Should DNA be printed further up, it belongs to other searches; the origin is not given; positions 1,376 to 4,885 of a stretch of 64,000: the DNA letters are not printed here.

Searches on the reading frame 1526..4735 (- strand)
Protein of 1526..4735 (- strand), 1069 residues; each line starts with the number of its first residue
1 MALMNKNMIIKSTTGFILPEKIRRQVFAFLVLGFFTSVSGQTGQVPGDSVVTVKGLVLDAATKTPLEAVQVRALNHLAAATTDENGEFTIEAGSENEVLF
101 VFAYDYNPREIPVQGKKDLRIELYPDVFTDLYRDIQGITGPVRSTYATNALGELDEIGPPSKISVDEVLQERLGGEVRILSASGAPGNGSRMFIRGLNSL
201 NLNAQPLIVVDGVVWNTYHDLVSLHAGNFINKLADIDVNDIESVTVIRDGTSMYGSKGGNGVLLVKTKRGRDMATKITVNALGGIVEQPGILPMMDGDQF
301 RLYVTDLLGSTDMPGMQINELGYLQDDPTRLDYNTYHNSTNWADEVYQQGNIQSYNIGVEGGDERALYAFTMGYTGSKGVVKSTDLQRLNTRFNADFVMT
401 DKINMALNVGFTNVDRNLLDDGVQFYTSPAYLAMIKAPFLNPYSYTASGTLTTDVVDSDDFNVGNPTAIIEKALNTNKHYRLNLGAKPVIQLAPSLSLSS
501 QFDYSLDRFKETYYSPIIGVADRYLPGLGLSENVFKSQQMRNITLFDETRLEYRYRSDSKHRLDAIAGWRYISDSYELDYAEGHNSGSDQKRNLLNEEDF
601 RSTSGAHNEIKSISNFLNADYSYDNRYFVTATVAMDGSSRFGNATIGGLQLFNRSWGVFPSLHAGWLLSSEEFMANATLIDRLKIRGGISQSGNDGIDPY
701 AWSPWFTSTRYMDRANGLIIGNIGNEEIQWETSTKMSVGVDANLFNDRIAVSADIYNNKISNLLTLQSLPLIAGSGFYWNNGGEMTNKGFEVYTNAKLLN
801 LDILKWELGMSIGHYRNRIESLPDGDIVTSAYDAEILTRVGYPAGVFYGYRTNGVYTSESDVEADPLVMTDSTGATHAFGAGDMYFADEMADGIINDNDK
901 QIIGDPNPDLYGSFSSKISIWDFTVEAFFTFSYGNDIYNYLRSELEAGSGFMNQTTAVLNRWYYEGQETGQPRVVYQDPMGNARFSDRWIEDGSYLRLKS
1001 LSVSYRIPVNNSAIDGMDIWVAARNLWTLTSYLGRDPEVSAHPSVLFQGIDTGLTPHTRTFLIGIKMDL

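Call 3: search_protein_families(library=pfam, proteins=[window:1526-4735:-], max_evalue=0.01)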
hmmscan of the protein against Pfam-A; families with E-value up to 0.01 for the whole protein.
window:1526-4735:- (1069 aa): 4 families
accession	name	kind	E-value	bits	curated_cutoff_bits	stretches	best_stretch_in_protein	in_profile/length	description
PF00593.30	TonB_dep_Rec_b-barrel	-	2.6e-16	60.9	27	1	461-1025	42-435/436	TonB dependent receptor-like, beta-barrel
PF07715.20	Plug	-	1.2e-12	48.7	23.9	1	163-262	23-107/107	TonB-dependent Receptor Plug Domain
PF13715.12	CarbopepD_reg_2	-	3.7e-08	33.7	32.2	1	53-122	1-71/88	CarboxypepD_reg-like domain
PF13620.12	CarboxypepD_reg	-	2.9e-05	24.8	32.3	1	52-110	1-63/82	Carboxypeptidase regulatory-like domain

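Call 5: search_protein_families(library=ncbifam, proteins=[window:1526-4735:-], max_evalue=0.01)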
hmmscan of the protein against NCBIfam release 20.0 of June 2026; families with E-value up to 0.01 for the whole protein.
window:1526-4735:- (1069 aa): 3 families
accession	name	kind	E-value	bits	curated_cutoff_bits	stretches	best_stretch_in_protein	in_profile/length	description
TIGR04056.1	OMP_RagA_SusC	subfamily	1.4e-176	589.7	368.25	1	52-1068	2-980/981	SusC/RagA family TonB-linked outer membrane protein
TIGR04057.1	SusC_RagA_signa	signature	1.3e-08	34.5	46.2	1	240-268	1-31/31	SusC/RagA subfamily TonB-dependent outer membrane receptor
NF049947.1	TonB_dep_PCPU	exception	0.0007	17.9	800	1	153-280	58-177/685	TonB-dependent receptor, PCPU motif-type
